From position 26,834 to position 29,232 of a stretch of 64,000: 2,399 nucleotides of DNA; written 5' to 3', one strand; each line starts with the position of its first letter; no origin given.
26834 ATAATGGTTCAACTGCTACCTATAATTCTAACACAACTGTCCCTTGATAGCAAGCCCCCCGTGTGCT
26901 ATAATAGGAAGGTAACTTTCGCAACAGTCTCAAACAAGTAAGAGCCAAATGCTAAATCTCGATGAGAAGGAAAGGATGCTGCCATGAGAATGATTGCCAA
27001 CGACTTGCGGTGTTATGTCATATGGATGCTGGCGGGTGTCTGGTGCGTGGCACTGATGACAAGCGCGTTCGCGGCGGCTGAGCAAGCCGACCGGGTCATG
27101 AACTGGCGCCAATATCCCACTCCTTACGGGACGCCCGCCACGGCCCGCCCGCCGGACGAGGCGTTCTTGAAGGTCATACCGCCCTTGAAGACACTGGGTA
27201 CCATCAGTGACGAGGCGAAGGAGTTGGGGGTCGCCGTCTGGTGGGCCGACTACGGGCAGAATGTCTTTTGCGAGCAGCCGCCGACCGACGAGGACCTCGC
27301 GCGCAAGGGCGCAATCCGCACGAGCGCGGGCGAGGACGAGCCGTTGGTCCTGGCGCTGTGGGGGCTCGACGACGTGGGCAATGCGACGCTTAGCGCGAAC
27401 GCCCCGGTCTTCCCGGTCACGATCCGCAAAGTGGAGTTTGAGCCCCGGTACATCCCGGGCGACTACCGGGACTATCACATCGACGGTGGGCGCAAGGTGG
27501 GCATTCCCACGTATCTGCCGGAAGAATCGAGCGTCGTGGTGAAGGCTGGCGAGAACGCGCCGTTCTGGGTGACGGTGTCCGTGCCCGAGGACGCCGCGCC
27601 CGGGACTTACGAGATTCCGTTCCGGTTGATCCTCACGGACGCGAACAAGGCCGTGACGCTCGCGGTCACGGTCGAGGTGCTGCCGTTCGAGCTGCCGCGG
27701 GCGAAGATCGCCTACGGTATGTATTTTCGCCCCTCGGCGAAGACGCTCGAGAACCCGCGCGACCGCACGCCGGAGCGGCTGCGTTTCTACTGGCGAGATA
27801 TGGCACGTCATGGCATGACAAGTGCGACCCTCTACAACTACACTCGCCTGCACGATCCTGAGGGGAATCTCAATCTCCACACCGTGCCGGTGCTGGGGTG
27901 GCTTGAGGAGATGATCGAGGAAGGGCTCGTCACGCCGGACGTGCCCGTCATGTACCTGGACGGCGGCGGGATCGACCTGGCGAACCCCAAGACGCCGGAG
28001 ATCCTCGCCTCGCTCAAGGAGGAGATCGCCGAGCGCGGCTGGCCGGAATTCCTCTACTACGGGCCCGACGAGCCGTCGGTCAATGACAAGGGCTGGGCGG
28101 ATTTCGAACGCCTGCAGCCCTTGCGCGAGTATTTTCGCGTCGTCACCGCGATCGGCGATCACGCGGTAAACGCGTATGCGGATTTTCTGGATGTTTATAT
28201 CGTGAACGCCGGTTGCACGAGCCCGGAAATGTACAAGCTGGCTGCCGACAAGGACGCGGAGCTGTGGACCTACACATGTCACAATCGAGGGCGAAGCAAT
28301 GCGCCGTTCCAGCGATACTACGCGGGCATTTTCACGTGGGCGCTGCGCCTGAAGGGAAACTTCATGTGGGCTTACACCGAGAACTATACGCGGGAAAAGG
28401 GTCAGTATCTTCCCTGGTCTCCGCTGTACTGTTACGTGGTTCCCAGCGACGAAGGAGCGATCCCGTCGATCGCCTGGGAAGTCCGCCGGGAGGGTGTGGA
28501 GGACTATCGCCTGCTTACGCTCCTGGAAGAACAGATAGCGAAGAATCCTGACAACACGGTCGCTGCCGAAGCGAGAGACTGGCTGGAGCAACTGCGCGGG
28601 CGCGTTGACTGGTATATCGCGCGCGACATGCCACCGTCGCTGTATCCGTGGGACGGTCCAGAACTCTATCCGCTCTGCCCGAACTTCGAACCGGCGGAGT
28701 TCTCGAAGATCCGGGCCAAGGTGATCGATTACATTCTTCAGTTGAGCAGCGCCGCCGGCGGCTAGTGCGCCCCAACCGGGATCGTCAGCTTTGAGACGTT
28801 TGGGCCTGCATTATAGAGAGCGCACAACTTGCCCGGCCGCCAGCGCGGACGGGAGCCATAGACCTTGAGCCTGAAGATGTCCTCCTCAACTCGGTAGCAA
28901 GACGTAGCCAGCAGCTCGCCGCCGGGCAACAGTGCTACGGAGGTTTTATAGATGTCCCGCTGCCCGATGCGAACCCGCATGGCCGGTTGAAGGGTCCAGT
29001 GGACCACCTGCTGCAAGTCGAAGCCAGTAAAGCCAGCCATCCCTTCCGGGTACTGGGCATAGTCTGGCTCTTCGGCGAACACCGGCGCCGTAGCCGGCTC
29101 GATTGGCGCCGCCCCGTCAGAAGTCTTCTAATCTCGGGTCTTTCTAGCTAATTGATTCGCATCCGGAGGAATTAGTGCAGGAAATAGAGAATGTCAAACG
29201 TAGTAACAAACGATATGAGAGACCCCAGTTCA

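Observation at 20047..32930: Secreted glycan-processing island: 2x GH123-like, GH127, DUF4380-like lipoprotein, PIG-L, plus MttB-like and GNAT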

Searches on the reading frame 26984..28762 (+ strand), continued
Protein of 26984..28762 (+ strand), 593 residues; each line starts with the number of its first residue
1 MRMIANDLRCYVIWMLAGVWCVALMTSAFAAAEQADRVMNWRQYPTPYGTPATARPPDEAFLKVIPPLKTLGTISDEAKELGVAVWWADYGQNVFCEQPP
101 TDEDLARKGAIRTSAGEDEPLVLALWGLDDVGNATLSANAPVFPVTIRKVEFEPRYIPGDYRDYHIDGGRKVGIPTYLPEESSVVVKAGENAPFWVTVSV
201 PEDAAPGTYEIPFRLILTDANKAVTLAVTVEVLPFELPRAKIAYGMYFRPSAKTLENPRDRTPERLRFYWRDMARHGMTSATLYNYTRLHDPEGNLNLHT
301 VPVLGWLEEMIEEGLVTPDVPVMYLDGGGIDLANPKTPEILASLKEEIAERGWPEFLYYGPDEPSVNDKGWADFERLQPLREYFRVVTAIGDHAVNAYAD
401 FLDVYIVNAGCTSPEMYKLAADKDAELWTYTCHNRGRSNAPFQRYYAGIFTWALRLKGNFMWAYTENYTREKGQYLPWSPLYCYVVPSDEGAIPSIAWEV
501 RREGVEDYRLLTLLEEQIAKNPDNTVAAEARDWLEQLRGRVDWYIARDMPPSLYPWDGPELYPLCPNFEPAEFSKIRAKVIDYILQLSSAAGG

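Call 52: fold_search(model_id=the predicted structure, library=pdb)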
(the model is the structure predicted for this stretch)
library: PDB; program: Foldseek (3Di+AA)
matches with E <= 10: 1925; with E <= 0.001: 97
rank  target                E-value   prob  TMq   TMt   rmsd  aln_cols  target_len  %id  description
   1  8k2j                  4.8e-28  1.00  0.60  0.66   6.5       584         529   17  Crystal structure of Group 3 Oligosaccharide/Monosaccharide-releasing beta-N-acetylgalactosaminidase NgaDssm, apo form (released 2024-04-24)
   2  8k2n_A                1.2e-24  1.00  0.56  0.61   7.5       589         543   17  Crystal structure of Group 4 Monosaccharide-releasing beta-N-acetylgalactosaminidase NgaLy from Lacticaseibacillus yic (released 2024-04-24)
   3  8k2n_B                5.4e-24  1.00  0.56  0.61   7.5       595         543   15  Crystal structure of Group 4 Monosaccharide-releasing beta-N-acetylgalactosaminidase NgaLy from Lacticaseibacillus yic (released 2024-04-24)
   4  8p4l_A                2.0e-23  1.00  0.55  0.60   6.9       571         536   16  Beta-N-acetylgalactosaminidase from Niabella aurantiaca (released 2024-01-17)
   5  8k2n_D                7.2e-23  1.00  0.57  0.62   7.6       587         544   17  Crystal structure of Group 4 Monosaccharide-releasing beta-N-acetylgalactosaminidase NgaLy from Lacticaseibacillus yic (released 2024-04-24)
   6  8k2m                  4.6e-22  1.00  0.57  0.60   8.1       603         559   15  Crystal structure of Group 4 Monosaccharide-releasing beta-N-acetylgalactosaminidase NgaP2 from Paenibacillus sp. TS12 i (released 2024-04-24)
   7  5l7u_A                4.6e-22  1.00  0.55  0.58   8.5       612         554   14  Crystal structure of BvGH123 with bound GalNAc (released 2017-03-22)
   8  5l7v_B                4.9e-22  1.00  0.57  0.60   8.4       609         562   13  Crystal Structure of BvGH123 with bond transition state analog Galthiazoline. (released 2017-03-22)
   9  8k2l                  6.2e-22  1.00  0.58  0.61   7.8       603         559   15  Crystal structure of Group 4 Monosaccharide-releasing beta-N-acetylgalactosaminidase NgaP2 from Paenibacillus sp. TS12,  (released 2024-04-24)
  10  8k2f                  6.2e-22  1.00  0.52  0.61   8.0       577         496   15  Crystal structure of Group 1 oligosaccharide-releasing beta-N-acetylgalactosaminidase NgaCa from Cohnella abietis, apo 1 (released 2024-04-24)
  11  8k2g_A                6.5e-22  1.00  0.52  0.60   7.9       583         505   17  Crystal structure of Group 1 Oligosaccharide-releasing beta-N-acetylgalactosaminidase NgaCa from Cohnella abietis, apo (released 2024-04-24)
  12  5l7u_B                1.5e-21  1.00  0.55  0.58   8.6       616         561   13  Crystal structure of BvGH123 with bound GalNAc (released 2017-03-22)
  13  5l7r_A                1.8e-21  1.00  0.54  0.57   8.3       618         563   13  Crystal structure of BvGH123 (released 2017-03-22)
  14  5fqe_A                3.0e-21  1.00  0.58  0.60   7.8       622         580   13  The details of glycolipid glycan hydrolysis by the structural analysis of a family 123 glycoside hydrolase from Clostr (released 2016-03-30)
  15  5fqg_A                3.0e-21  1.00  0.57  0.58   8.2       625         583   13  The details of glycolipid glycan hydrolysis by the structural analysis of a family 123 glycoside hydrolase from Clostr (released 2016-03-30)
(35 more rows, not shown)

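Call 56: search_protein_families(library=ncbifam, proteins=[window:26984-28762:+], max_evalue=0.001)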
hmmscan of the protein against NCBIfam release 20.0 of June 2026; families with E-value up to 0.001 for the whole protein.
window:26984-28762:+ (593 aa): 0 families

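Call 57: search_protein_families(library=pfam, proteins=[L002:6350-7435:+, L002:13510-14763:+], max_evalue=0.01)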
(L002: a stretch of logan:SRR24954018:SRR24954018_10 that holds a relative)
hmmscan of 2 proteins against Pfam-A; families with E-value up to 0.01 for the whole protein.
L002:6350-7435:+ (362 aa): 4 families
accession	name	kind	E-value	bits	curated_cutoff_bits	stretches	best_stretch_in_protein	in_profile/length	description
PF01408.29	GFO_IDH_MocA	-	3.9e-25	89.3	24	1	5-134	2-119/120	Oxidoreductase family, NAD-binding Rossmann fold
PF22725.1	GFO_IDH_MocA_C3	-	4.9e-11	43.1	27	1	151-256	9-122/124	GFO/IDH/MocA C-terminal domain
PF02894.22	GFO_IDH_MocA_C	-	3.1e-08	34.1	22.9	1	177-344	37-218/218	Oxidoreductase family, C-terminal alpha/beta domain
PF03447.22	NAD_binding_3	-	0.00097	20.3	24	1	10-133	1-115/116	Homoserine dehydrogenase, NAD binding domain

L002:13510-14763:+ (418 aa): 0 families

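Call 61: find_related_loci(query=A1, collection=genome_contigs, flank=10000)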
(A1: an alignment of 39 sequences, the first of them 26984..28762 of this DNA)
Query A1 (593 aa) in genome_contigs; peptide patterns used: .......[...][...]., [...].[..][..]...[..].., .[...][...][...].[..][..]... (x = any residue, [..] = any of these).
118 stretches matched a pattern; 88 encode a relative of the query (tblastn E <= 1e-3); the best 80 are kept; 77 distinct loci.
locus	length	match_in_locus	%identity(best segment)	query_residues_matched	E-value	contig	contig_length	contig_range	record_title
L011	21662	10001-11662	76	34-587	0e+0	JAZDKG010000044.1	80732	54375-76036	MAG: Planctomycetota bacterium isolate MEGAHIT-group-0.522 k141_18197091, whole genome shotgun sequence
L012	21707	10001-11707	54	14-588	0e+0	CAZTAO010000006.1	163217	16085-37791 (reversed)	MAG TPA_asm: uncultured bacterium isolate SRP272421_co2_808 genome assembly, contig: NODE_49_length_163217_cov_8.306481,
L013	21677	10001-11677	52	16-588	0e+0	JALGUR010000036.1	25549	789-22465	MAG: Candidatus Zipacnadia bacterium isolate Meg22_1214_Bin_372 Meg22_1214_Bin_372_scaffold_5319, whole genome shotgun s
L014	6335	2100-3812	49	3-587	0e+0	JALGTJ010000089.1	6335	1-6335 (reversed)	MAG: Candidatus Zipacnadia bacterium isolate Meg22_1012_Bin_125 Meg22_1012_Bin_125_scaffold_57628, whole genome shotgun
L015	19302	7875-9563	52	16-587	0e+0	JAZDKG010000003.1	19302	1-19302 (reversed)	MAG: Planctomycetota bacterium isolate MEGAHIT-group-0.522 k141_3963, whole genome shotgun sequence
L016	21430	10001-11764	43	2-590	4e-159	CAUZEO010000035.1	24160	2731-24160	MAG: Kiritimatiellia bacterium isolate CB27_Tmax.59 genome assembly, contig: Ga0310121_10001458, whole genome shotgun se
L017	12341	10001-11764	43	2-590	1e-158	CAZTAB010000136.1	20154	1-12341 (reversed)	MAG TPA_asm: uncultured Verrucomicrobiota bacterium isolate SRP092796_co2_739 genome assembly, contig: k141_7899494, who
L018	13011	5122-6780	47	38-589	8e-158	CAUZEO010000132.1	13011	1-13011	MAG: Kiritimatiellia bacterium isolate CB27_Tmax.59 genome assembly, contig: Ga0310121_10004103, whole genome shotgun se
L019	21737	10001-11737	42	11-587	2e-151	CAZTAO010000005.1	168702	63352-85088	MAG TPA_asm: uncultured bacterium isolate SRP272421_co2_808 genome assembly, contig: NODE_45_length_168702_cov_6.572509,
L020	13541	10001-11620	43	54-590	5e-138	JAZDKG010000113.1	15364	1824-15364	MAG: Planctomycetota bacterium isolate MEGAHIT-group-0.522 k141_17360192, whole genome shotgun sequence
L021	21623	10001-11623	49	41-588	4e-173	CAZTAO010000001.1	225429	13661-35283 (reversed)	MAG TPA_asm: uncultured bacterium isolate SRP272421_co2_808 genome assembly, contig: NODE_21_length_225429_cov_7.072324,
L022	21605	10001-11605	40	57-589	7e-122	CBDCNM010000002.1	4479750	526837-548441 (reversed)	MAG: Candidatus Latescibacterota bacterium isolate f150df7c-f474-47d5-8e53-e740a55afba2 genome assembly, contig: contig_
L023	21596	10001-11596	41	62-589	1e-119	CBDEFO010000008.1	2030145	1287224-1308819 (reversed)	MAG: Candidatus Latescibacterota bacterium isolate a4066e80-b4ac-45ed-9db6-0889b3e81570 genome assembly, contig: contig_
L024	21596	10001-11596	41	62-589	3e-118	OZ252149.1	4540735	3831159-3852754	MAG: Candidatus Latescibacterota bacterium isolate 5250bc21-db7e-4a39-8016-0dfc5ffc07cb genome assembly, chromosome: 1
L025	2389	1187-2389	41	58-456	1e-93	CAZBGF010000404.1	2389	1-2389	MAG TPA_asm: uncultured Verrucomicrobiota bacterium isolate binchicken_co181_6 genome assembly, contig: NODE_113223_leng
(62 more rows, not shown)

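Call 78: search_protein_families(library=pfam, alignment_id=A5, max_evalue=0.00001)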
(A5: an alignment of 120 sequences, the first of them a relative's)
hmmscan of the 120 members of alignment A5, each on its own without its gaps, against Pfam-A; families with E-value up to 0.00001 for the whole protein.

A. member 1, L011:11691-13202:+ (504 aa): 0 families

B. families by the number of members that match (of 120 scanned): 117 families (the first 25 are shown)
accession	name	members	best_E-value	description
PF03328.21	HpcH_HpaI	3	1.5e-37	HpcH/HpaI aldolase/citrate lyase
PF22484.2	DUF6986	3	6.6e-07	Domain of unknown function (DUF6986)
PF15617.12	C-C_Bond_Lyase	3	4e-06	C-C_Bond_Lyase of the TIM-Barrel fold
PF00248.27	Aldo_ket_red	2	1e-78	Aldo/keto reductase family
PF06253.16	MTTB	2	5.4e-40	Trimethylamine methyltransferase (MTTB)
PF01408.29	GFO_IDH_MocA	2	4e-28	Oxidoreductase family, NAD-binding Rossmann fold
PF01208.23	URO-D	2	1.1e-24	Uroporphyrinogen decarboxylase (URO-D)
PF22725.1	GFO_IDH_MocA_C3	2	1.3e-18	GFO/IDH/MocA C-terminal domain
PF13088.12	BNR_2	2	7.6e-17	BNR repeat-like domain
PF02894.22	GFO_IDH_MocA_C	2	2.3e-11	Oxidoreductase family, C-terminal alpha/beta domain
PF02012.26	BNR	2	6.4e-10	BNR/Asp-box repeat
PF15902.12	Sortilin-Vps10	2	8.7e-09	Sortilin, neurotensin receptor 3,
PF02638.21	GHL10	2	5.8e-07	Glycosyl hydrolase-like 10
PF20581.3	DUF6785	1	1.5e-129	Family of unknown function (DUF6785)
PF02614.20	UxaC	1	1.5e-124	Glucuronate isomerase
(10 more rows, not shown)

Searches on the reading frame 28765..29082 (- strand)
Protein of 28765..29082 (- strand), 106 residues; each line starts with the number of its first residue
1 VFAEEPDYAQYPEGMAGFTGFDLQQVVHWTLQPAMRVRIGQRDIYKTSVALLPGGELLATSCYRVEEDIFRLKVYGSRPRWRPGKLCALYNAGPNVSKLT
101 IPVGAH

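Call 19: search_protein_families(library=pfam, proteins=[window:28765-29082:-], max_evalue=0.001)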
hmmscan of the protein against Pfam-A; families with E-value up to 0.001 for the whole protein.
window:28765-29082:- (106 aa): 0 families

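Call 56: search_protein_families(library=ncbifam, proteins=[window:28765-29082:-], max_evalue=0.001)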
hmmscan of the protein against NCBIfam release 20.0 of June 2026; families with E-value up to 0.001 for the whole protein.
window:28765-29082:- (106 aa): 0 families
